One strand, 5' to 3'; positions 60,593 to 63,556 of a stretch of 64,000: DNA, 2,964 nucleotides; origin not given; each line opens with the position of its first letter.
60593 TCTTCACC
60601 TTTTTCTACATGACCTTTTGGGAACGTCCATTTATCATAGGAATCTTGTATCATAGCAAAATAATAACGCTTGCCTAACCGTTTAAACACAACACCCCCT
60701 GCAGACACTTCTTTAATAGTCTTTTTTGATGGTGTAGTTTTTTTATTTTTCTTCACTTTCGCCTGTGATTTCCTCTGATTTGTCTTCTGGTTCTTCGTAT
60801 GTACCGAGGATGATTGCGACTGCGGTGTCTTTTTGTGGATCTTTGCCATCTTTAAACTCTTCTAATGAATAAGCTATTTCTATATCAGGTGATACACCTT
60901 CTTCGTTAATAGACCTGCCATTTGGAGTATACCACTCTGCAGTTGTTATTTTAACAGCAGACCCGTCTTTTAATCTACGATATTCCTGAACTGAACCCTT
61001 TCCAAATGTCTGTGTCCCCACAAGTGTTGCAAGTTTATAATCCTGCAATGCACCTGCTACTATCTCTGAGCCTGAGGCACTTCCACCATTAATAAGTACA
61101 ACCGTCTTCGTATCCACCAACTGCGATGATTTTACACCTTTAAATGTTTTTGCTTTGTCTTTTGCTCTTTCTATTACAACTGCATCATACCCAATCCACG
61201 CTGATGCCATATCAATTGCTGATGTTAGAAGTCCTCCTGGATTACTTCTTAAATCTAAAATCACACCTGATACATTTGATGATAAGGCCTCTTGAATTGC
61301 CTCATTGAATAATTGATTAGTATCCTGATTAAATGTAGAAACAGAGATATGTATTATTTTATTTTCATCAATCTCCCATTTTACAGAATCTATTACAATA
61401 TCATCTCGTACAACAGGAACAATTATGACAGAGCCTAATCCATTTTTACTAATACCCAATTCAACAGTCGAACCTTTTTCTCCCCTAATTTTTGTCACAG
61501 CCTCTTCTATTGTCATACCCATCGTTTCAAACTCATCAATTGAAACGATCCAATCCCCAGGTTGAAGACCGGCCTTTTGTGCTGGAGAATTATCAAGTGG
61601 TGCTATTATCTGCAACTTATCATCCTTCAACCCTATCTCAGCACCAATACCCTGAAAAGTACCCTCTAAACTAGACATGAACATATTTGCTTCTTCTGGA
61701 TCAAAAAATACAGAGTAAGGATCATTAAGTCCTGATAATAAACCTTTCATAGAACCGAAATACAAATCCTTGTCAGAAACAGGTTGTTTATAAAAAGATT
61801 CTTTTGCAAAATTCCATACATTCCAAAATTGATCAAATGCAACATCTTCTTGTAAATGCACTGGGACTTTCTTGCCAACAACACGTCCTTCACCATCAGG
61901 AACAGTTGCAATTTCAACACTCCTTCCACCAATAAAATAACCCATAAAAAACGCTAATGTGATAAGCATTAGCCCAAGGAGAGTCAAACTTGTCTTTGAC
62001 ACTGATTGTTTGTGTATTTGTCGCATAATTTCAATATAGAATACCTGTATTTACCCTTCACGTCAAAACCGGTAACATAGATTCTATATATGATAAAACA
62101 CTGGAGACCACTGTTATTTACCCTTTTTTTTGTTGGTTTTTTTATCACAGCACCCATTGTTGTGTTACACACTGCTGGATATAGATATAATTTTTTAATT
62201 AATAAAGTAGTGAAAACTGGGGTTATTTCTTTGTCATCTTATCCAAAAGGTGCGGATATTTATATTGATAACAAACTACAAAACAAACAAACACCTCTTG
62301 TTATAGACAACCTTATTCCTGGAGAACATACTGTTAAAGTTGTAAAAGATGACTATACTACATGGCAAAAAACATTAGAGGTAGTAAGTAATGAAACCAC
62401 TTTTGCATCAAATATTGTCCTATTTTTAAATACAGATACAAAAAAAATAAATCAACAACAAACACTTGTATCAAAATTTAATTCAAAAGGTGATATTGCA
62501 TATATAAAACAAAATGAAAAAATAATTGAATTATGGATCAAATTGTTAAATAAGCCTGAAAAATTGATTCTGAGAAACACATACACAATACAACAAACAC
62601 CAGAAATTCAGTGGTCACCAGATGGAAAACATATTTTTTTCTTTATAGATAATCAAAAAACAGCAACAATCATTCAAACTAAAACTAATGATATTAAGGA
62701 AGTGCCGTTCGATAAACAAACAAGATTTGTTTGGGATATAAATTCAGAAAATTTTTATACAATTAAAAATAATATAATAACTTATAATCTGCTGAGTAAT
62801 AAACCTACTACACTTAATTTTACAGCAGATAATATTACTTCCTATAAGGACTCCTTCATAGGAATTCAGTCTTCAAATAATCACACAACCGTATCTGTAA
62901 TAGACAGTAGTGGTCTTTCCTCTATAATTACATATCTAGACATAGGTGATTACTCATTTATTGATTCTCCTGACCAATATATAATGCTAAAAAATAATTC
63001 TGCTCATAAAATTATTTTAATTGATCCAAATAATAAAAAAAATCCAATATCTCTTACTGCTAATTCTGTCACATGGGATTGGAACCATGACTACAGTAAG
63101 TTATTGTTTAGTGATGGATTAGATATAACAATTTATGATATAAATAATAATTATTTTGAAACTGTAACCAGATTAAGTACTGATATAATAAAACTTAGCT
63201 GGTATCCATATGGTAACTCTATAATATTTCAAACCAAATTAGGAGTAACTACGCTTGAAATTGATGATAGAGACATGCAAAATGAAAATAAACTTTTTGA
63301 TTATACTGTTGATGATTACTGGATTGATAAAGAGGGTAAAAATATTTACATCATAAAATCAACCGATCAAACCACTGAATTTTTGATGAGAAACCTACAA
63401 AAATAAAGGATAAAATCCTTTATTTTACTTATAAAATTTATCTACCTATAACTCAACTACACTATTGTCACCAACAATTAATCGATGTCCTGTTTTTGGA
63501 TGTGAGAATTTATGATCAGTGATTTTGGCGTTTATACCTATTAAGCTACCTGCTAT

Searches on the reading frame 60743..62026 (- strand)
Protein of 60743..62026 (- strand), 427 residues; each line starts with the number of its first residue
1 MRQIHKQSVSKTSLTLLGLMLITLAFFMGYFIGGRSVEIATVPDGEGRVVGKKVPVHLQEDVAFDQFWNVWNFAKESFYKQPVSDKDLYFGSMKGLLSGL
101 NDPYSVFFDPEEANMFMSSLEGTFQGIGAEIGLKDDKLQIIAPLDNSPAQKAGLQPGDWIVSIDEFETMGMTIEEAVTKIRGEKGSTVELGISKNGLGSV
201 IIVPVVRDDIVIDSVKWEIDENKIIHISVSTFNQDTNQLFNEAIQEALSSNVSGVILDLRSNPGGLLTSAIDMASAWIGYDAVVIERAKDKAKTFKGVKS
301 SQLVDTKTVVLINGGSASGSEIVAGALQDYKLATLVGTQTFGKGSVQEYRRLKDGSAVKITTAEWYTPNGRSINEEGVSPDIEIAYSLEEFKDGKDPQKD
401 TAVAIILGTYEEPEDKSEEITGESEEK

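Call 36: search_protein_families(library=pfam, proteins=[window:60743-62026:-], max_evalue=0.00001)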
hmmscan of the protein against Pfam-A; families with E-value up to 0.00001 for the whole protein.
window:60743-62026:- (427 aa): 5 families
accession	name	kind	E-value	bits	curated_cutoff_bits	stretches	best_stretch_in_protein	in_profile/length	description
PF03572.23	Peptidase_S41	-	1.6e-51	174.7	24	1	224-384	2-165/165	Peptidase family S41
PF17820.7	PDZ_6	-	7.7e-10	38.8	27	1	143-192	5-52/54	PDZ domain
PF00595.29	PDZ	-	7.4e-08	33.1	23.2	1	125-192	10-80/81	PDZ domain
PF22694.1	CtpB_N-like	-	1.8e-06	28.8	27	1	63-111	37-84/85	Activating protease CtpB N-terminal domain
PF13180.12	PDZ_2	-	5e-06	27.1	27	0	127-196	3-71/80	PDZ domain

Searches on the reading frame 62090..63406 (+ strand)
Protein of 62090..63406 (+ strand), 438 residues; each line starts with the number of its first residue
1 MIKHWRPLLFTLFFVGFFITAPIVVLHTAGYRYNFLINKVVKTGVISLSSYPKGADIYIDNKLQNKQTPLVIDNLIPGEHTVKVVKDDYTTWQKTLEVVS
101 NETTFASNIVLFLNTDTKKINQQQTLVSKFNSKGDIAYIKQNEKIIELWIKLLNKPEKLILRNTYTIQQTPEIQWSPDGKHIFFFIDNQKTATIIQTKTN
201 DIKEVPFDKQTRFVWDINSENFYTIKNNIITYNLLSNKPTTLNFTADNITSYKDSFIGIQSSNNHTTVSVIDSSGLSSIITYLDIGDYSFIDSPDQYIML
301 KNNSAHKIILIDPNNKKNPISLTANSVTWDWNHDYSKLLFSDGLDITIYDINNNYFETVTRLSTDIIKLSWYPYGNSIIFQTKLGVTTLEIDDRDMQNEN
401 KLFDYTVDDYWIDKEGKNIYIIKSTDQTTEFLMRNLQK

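Call 36: search_protein_families(library=pfam, proteins=[window:62090-63406:+], max_evalue=0.00001)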
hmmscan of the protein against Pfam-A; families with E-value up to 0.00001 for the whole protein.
window:62090-63406:+ (438 aa): 1 family
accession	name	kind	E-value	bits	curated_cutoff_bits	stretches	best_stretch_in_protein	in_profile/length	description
PF08308.17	PEGA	-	5.5e-11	42.6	20.8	1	44-104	2-61/71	PEGA domain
